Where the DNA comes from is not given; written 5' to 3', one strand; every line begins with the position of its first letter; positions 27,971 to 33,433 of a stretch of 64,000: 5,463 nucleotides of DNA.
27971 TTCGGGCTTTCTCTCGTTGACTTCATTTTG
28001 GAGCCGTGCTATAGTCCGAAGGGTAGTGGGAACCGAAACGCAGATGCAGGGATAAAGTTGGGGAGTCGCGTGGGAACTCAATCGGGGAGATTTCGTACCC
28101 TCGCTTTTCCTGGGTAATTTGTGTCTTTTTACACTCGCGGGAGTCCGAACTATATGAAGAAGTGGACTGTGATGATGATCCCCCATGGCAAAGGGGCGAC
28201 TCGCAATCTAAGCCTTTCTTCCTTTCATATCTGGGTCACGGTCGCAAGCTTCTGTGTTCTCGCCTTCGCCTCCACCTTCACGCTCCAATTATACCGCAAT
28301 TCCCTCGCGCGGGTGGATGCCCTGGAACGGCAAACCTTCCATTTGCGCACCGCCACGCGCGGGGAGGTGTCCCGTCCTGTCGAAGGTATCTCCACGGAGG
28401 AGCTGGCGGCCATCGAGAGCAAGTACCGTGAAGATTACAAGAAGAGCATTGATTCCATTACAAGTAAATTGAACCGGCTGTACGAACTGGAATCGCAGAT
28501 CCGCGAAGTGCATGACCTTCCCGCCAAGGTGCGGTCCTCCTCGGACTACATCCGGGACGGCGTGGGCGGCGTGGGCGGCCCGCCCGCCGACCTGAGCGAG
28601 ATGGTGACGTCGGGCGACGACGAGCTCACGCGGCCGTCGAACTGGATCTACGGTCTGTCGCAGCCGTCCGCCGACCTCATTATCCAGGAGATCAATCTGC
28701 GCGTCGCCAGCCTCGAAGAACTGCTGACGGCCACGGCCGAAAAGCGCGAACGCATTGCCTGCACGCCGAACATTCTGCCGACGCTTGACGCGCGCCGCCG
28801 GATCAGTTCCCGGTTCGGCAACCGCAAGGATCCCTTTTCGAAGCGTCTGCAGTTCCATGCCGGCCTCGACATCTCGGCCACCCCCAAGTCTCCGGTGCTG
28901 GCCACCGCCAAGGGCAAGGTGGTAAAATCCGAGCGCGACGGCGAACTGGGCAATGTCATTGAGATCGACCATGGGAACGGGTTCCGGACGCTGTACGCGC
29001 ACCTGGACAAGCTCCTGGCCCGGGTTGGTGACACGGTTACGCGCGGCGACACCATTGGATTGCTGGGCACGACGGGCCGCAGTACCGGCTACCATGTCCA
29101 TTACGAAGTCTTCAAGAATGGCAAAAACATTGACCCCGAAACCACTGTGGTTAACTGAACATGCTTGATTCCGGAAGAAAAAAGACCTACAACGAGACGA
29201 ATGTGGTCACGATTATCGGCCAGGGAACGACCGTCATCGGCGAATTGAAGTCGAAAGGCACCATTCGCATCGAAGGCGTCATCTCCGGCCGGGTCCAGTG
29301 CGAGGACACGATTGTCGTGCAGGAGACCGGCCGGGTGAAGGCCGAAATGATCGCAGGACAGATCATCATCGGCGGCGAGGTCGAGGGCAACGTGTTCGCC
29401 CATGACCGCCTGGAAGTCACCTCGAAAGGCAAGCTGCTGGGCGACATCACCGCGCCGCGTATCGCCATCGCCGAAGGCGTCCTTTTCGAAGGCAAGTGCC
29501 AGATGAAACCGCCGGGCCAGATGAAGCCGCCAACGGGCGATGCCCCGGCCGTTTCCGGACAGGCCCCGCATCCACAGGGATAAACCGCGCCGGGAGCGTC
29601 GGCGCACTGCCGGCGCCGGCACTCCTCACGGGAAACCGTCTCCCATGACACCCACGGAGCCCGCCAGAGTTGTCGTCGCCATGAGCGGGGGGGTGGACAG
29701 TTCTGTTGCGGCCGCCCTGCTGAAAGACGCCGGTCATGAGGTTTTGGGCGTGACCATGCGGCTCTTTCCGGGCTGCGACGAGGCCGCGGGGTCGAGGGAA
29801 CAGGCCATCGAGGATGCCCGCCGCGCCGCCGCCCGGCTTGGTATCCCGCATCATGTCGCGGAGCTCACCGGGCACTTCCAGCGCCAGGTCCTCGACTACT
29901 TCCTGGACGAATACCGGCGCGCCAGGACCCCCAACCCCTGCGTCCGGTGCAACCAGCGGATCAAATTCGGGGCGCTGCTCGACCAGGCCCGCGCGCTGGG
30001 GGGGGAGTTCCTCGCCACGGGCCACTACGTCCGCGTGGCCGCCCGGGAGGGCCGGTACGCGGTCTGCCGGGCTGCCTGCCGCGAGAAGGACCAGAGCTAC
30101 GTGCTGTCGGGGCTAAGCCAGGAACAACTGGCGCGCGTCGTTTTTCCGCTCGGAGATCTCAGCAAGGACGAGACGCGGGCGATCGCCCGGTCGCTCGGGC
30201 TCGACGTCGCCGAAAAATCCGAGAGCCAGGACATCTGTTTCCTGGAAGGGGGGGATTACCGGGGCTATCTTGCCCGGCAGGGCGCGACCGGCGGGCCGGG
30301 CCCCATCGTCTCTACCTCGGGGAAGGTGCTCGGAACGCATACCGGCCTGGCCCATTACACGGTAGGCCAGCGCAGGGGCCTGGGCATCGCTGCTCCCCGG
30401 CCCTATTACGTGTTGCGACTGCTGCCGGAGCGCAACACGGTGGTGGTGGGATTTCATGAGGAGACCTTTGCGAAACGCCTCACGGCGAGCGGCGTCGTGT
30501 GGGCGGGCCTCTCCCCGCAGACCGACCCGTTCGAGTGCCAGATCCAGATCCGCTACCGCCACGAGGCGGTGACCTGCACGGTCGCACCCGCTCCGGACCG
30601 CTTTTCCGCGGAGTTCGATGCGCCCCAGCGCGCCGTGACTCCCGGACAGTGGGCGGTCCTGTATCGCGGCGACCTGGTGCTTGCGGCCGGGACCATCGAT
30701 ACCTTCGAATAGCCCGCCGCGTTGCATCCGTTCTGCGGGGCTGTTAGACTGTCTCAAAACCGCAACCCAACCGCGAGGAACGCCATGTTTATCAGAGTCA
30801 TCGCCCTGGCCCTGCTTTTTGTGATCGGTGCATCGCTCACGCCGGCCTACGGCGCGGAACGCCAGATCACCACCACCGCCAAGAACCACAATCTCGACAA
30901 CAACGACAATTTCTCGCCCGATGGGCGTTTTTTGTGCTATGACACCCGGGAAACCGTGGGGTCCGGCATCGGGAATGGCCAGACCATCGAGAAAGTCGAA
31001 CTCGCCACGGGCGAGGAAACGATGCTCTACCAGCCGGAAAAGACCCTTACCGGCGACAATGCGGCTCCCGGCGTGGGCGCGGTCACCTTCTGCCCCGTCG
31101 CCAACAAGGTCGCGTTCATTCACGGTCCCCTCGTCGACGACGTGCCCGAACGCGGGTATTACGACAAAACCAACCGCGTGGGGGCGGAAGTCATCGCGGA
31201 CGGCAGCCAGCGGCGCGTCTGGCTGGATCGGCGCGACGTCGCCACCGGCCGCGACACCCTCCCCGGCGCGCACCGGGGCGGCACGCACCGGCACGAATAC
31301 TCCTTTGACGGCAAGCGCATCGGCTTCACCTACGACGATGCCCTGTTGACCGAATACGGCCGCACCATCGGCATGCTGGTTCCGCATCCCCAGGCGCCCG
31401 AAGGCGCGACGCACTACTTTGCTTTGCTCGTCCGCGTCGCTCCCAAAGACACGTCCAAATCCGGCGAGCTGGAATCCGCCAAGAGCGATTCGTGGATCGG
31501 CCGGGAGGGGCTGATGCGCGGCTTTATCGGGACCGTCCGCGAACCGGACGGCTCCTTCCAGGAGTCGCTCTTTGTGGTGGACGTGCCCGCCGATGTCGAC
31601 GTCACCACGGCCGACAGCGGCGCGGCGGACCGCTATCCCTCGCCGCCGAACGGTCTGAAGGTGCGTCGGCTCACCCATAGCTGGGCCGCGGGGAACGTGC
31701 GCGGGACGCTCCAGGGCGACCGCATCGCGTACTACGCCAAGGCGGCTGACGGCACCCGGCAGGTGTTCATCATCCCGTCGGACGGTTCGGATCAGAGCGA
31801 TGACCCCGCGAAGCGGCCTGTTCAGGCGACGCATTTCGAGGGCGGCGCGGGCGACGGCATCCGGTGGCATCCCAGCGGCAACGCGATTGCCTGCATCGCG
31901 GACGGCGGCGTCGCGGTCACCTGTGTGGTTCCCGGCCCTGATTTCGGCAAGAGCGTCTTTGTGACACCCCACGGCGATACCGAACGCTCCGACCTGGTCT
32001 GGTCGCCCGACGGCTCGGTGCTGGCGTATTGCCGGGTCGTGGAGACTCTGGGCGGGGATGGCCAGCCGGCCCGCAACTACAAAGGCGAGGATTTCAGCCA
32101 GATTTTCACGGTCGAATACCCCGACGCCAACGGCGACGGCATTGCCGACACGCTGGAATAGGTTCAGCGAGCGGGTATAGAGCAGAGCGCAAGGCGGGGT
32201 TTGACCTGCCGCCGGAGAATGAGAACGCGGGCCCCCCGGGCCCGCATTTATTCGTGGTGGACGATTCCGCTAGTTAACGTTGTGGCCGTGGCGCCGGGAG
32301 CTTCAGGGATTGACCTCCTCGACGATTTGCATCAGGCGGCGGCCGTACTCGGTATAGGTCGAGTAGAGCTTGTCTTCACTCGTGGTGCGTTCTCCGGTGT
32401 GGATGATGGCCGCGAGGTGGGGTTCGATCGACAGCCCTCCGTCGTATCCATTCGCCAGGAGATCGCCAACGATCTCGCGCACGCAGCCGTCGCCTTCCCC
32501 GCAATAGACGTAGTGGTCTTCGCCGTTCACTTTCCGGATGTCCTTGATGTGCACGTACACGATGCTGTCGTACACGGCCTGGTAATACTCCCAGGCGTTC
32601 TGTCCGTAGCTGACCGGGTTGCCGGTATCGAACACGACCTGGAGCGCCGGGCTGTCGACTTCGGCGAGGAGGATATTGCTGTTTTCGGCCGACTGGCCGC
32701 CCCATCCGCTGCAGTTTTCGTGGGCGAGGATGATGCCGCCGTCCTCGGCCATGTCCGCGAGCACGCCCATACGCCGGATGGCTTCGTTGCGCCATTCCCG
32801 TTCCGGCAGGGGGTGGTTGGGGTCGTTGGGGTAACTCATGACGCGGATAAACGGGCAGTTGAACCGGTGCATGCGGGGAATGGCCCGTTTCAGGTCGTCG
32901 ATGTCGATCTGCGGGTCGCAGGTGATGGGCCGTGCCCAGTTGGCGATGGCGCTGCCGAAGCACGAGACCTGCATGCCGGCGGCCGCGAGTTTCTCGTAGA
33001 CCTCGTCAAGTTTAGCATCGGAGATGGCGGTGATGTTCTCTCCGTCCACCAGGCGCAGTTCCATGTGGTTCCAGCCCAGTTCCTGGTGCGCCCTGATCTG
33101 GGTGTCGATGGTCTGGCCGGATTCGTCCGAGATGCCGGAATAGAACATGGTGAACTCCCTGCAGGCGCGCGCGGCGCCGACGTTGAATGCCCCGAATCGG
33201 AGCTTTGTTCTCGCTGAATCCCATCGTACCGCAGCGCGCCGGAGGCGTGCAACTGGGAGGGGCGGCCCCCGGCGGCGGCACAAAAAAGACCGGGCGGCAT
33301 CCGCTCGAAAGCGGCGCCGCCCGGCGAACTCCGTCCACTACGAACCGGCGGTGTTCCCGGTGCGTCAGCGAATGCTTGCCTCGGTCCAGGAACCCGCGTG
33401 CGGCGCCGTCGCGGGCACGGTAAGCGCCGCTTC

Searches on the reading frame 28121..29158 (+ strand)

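Call 55: search_protein_families(library=pfam, proteins=[window:28121-29158:+], max_evalue=0.00001)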
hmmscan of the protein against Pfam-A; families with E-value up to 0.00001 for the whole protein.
window:28121-29158:+ (345 aa): 1 family
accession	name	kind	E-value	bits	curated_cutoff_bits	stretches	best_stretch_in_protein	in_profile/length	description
PF01551.29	Peptidase_M23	-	2.8e-32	111.2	28.7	1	245-339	2-96/96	Peptidase family M23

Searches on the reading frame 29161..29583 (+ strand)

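Call 55: search_protein_families(library=pfam, proteins=[window:29161-29583:+], max_evalue=0.00001)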
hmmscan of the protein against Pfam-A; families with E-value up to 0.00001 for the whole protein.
window:29161-29583:+ (140 aa): 1 family
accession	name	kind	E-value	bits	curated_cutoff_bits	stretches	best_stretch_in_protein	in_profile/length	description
PF04519.19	Bactofilin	-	1e-26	93.4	27.9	1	17-114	1-98/98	Polymer-forming cytoskeletal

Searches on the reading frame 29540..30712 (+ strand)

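Call 55: search_protein_families(library=pfam, proteins=[window:29540-30712:+], max_evalue=0.00001)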
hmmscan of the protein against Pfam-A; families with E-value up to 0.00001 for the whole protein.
window:29540-30712:+ (390 aa): 5 families
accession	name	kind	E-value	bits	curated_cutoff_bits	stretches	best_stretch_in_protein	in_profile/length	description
PF03054.22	tRNA_Me_trans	-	1.9e-68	230.6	20.6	1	43-236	2-201/202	tRNA methyl transferase HUP domain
PF20258.4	tRNA_Me_trans_C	-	1.4e-18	67.4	20.6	1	312-386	2-77/77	Aminomethyltransferase beta-barrel domain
PF20259.3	tRNA_Me_trans_M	-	1e-17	63.8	27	1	247-304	7-65/66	tRNA methyl transferase PRC-barrel domain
PF06508.19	QueC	-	2.2e-06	27.8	22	0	44-224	2-178/210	Queuosine biosynthesis protein QueC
PF02540.23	NAD_synthase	-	3.4e-06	26.8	21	0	42-134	19-105/242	NAD synthase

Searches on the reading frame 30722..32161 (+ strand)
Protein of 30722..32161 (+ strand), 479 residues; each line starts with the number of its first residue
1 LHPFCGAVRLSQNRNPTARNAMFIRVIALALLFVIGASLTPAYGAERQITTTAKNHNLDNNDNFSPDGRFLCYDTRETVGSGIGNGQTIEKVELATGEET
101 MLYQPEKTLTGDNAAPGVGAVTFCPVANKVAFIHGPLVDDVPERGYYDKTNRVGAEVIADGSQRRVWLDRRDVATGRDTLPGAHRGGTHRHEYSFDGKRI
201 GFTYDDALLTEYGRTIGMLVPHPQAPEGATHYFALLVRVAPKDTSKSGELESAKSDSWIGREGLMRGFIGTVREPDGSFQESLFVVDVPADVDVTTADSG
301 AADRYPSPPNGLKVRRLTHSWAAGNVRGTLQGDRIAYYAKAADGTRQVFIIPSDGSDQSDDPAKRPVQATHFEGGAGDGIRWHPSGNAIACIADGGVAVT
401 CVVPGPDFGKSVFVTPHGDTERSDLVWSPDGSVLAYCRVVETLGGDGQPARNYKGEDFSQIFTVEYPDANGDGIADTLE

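Call 55: search_protein_families(library=pfam, proteins=[window:30722-32161:+], max_evalue=0.00001)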
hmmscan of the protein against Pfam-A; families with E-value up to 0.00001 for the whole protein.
window:30722-32161:+ (479 aa): 1 family
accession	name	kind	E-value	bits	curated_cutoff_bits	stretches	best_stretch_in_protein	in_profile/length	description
PF12566.14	DUF3748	-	8.5e-18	65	27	1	118-213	2-94/123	Protein of unknown function (DUF3748)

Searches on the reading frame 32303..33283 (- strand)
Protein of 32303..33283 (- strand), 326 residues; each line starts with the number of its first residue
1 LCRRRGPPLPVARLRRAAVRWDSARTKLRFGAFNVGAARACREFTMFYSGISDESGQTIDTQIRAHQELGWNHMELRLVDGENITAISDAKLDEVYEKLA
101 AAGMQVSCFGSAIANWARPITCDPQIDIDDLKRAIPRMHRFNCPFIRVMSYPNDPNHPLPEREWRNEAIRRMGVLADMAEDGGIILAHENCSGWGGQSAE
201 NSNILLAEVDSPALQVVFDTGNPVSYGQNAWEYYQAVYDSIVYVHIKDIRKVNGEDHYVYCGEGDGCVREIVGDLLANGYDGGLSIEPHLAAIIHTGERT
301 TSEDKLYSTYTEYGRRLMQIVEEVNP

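Call 55: search_protein_families(library=pfam, proteins=[window:32303-33283:-], max_evalue=0.00001)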
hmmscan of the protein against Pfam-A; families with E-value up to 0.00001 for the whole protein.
window:32303-33283:- (326 aa): 1 family
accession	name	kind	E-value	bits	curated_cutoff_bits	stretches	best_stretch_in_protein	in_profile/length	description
PF01261.30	AP_endonuc_2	-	5.9e-29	101.9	31.1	1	65-289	3-230/249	Xylose isomerase-like TIM barrel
